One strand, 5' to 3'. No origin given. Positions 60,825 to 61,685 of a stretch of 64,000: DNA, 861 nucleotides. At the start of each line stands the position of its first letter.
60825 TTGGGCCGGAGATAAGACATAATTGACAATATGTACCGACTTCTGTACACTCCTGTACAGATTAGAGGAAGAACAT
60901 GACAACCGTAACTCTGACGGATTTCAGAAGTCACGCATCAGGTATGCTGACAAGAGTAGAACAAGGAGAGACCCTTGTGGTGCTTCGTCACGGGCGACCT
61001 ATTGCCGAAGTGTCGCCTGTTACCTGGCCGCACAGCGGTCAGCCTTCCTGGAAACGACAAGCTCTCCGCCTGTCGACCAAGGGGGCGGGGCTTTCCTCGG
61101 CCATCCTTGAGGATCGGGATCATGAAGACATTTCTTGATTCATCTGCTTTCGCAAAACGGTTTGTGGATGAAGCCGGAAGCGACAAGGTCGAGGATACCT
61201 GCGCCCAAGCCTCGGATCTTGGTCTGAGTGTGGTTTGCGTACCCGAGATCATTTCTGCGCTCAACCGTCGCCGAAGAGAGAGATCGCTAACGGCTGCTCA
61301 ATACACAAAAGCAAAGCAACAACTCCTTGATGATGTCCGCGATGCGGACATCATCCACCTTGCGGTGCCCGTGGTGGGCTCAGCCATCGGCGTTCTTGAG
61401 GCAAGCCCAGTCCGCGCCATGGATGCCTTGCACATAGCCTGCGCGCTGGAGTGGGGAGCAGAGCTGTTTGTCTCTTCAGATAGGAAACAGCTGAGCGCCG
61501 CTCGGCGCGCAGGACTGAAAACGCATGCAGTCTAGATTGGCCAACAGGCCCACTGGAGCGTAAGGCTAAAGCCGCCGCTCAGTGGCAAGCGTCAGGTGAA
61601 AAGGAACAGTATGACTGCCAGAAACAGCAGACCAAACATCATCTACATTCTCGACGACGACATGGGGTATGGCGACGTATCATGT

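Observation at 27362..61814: Large sedentary chromosomal integron (~34 kb, ~42 cassettes)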

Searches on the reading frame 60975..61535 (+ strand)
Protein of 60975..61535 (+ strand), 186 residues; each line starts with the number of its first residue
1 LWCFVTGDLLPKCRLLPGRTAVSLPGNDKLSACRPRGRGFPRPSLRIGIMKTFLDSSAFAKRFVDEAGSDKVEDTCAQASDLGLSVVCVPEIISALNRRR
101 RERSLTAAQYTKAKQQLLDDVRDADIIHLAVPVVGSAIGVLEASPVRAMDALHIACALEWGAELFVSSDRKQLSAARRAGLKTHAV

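Call 55: search_protein_families(library=pfam, proteins=[window:60975-61535:+], max_evalue=0.01)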
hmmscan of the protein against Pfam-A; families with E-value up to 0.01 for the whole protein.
window:60975-61535:+ (186 aa): 1 family
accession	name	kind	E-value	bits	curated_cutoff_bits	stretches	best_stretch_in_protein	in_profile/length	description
PF01850.27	PIN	-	2.3e-08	35.1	23.6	1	53-175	2-117/120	PIN domain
